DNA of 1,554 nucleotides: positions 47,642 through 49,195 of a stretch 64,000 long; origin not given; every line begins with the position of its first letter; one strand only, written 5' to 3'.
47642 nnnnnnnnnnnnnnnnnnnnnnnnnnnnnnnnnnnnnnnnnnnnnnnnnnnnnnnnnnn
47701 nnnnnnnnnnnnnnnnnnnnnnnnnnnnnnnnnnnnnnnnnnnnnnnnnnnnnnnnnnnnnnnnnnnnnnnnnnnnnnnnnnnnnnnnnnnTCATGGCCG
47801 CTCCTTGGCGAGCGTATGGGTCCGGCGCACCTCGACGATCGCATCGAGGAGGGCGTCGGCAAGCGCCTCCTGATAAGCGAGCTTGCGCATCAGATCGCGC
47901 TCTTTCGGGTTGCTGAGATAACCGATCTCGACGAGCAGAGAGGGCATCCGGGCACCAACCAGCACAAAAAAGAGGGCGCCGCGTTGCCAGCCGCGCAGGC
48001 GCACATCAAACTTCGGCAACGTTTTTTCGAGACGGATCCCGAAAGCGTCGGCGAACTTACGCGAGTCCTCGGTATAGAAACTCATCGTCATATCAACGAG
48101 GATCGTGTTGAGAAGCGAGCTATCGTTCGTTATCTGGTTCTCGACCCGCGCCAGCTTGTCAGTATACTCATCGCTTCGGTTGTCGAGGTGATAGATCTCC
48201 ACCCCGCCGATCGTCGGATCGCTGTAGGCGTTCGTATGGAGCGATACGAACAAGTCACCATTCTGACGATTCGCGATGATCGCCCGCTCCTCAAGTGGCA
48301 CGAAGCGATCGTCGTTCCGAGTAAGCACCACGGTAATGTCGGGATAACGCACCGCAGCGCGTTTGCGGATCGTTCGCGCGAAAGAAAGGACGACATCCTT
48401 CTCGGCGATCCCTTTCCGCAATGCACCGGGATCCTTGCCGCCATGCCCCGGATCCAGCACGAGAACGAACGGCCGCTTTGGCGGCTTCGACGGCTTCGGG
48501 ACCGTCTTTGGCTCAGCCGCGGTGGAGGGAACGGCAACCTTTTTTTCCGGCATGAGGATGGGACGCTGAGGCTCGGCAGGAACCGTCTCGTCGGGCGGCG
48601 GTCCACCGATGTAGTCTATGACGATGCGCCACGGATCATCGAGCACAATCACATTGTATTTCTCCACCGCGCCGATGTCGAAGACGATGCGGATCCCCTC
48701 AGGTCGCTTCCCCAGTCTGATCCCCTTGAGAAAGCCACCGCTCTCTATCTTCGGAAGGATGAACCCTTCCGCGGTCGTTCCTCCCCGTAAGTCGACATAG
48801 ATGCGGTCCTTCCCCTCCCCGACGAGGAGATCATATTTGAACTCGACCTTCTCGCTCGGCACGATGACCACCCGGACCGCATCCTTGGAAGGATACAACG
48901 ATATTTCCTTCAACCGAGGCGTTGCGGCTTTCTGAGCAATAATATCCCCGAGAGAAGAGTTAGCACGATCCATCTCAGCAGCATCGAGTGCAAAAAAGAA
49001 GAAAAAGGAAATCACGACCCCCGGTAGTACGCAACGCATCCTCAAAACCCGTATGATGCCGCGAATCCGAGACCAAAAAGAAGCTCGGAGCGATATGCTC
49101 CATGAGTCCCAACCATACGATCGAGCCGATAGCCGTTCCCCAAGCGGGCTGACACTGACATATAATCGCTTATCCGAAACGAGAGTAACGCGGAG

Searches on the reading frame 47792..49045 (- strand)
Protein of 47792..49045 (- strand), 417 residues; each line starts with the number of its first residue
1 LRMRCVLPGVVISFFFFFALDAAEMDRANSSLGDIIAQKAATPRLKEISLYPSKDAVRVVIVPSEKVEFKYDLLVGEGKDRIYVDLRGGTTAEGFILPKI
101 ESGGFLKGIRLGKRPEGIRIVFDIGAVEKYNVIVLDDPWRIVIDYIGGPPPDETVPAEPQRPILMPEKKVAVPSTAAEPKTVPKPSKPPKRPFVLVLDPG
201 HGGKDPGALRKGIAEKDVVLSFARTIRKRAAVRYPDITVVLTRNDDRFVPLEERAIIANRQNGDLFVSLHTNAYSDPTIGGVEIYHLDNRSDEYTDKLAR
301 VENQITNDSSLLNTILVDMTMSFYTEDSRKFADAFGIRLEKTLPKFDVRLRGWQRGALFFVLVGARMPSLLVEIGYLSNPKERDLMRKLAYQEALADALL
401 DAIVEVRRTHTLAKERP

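Call 20: search_protein_families(library=pfam, proteins=[window:47792-49045:-], max_evalue=0.001)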
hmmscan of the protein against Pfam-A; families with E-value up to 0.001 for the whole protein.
window:47792-49045:- (417 aa): 2 families
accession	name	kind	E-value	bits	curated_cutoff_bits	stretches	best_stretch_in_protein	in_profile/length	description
PF01520.23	Amidase_3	-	5.5e-42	144.2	27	1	196-403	2-172/174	N-acetylmuramoyl-L-alanine amidase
PF11741.13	AMIN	-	0.00011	22.7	20.5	0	77-140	29-98/101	AMIN domain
